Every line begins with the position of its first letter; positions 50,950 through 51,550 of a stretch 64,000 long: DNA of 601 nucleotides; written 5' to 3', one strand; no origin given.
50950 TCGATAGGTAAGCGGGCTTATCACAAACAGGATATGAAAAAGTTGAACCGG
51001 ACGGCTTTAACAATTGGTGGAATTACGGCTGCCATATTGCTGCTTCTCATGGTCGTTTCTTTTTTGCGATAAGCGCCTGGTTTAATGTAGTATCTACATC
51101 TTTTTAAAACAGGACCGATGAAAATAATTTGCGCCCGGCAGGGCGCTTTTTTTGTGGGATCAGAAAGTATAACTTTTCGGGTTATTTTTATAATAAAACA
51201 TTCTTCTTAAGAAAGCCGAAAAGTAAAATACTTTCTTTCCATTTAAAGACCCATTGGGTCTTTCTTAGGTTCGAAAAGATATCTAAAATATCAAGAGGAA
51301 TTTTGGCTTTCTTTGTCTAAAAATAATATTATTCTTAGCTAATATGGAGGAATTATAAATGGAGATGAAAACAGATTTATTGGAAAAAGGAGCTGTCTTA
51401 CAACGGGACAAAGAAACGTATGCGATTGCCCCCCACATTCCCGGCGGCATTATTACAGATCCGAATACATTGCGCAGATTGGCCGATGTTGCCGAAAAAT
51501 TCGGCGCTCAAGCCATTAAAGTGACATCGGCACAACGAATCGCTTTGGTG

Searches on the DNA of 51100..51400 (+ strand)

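Call 18: search_rna_families(source=window, start=51100, end=51400, threshold=evalue, max_evalue=10, show_alignments=3)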
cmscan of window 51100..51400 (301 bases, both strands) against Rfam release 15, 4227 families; matches with E-value up to 10: 11.
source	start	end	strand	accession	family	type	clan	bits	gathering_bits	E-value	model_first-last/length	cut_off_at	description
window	51178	51274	+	RF00121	MicC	Gene; sRNA;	-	17.7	90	3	1-123/123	no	MicC RNA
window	51128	51278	-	RF02861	IR_84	Gene; sRNA;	-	17.4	51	0.98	1-186/186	no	Neisseria sRNA 84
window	51297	51361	+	RF02934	caiA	Gene; sRNA;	-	16.2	55.5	3.4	1-78/78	no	caiA RNA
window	51126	51215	-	RF00082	SraG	Gene; sRNA;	-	15.9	50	2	1-177/177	no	SraG RNA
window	51179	51252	+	RF00105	SNORD115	Gene; snRNA; snoRNA; CD-box;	-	15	39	4.8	1-82/82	no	Small nucleolar RNA SNORD115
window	51173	51234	+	RF04318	idnO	Cis-reg;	-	15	100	6.9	1-206/206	no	idnO ncRNA motif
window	51119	51153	+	RF01388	isrD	Gene; sRNA;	-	14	37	2.9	1-51/51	no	isrD Hfq binding RNA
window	51169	51317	+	RF02561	CbSR12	Gene; sRNA;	-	13.9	195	2.2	1-148/148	no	Coxiella burnetii sRNA 12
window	51174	51284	+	RF00425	SNORA18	Gene; snRNA; snoRNA; HACA-box;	CL00038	13.8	70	6.7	1-132/132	no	Small nucleolar RNA SNORA18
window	51211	51222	+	RF02914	DUF805b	Cis-reg;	CL00115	9.6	35.6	7.1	6-17/35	no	DUF805b RNA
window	51124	51207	-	RF02503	Atu_C9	Gene; sRNA;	-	9.1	40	2.5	106-192/192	no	Rhizobiales sRNA Atu_C9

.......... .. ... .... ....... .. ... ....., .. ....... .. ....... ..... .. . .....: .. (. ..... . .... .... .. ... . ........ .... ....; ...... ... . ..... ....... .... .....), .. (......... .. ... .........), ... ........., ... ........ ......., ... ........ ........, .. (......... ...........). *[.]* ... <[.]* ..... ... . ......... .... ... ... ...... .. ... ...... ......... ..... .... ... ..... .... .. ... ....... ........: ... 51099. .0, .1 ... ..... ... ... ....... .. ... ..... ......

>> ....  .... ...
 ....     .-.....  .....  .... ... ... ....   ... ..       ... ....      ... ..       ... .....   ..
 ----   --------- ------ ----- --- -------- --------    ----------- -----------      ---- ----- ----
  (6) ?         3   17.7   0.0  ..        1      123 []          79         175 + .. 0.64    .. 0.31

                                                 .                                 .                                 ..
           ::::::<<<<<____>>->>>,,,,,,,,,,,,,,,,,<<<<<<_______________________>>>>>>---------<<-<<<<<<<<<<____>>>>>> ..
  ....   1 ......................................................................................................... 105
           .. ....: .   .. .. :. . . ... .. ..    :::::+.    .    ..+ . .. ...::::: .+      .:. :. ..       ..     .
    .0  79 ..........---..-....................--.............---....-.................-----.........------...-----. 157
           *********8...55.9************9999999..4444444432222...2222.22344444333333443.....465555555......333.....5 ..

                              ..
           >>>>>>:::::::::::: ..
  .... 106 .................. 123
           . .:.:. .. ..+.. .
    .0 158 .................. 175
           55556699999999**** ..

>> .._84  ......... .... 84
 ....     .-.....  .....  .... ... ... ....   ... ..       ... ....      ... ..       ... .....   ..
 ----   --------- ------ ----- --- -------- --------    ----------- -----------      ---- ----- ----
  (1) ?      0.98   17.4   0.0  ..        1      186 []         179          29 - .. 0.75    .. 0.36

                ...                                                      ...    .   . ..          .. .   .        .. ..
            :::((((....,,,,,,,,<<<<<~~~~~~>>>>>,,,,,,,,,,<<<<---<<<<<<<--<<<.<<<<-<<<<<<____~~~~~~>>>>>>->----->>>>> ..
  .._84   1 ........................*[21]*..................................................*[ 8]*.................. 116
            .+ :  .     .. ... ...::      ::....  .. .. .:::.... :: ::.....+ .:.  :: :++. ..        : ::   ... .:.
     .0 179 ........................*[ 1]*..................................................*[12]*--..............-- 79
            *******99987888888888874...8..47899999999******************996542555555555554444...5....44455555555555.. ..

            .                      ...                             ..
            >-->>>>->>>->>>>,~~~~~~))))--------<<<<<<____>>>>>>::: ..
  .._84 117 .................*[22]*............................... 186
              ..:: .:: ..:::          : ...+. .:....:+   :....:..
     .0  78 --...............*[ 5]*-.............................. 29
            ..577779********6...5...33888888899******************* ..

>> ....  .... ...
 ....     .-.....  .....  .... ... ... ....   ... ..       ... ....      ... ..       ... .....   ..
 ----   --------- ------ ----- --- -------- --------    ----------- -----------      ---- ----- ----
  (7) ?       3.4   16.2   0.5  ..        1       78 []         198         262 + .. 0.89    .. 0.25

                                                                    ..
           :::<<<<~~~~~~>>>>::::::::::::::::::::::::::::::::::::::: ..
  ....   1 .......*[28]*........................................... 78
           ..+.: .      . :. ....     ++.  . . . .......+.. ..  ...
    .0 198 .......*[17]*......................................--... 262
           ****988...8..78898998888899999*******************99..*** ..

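Call 39: search_dna_similar(query=window:51140-51275:+, collection=plasmids, mode=distant, max_evalue=1, max_rows=25)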
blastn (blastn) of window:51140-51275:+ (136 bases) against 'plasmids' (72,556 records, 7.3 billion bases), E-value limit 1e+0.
Records with a match: 2; places in all: 2; records where one place covers at least 80% of the query: 0.
Best place of each record, by identity: 80-90% 2.
By first word of the organism name: Lysinibacillus 1; Priestia 1.
By predicted mobility (MOB-suite, as given by PLSDB): non-mobilizable 2.
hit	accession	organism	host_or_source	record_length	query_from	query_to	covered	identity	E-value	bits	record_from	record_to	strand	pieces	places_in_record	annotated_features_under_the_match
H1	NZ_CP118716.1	Lysinibacillus fusiformis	Pure isolate,Shoe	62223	60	93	25%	88.6%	1e-1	43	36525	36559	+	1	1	S-layer homology domain-containing protein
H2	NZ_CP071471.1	Priestia megaterium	whole organism,Hypersaline environment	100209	54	88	26%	85.7%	4e-1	42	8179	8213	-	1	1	Gfo/Idh/MocA family oxidoreductase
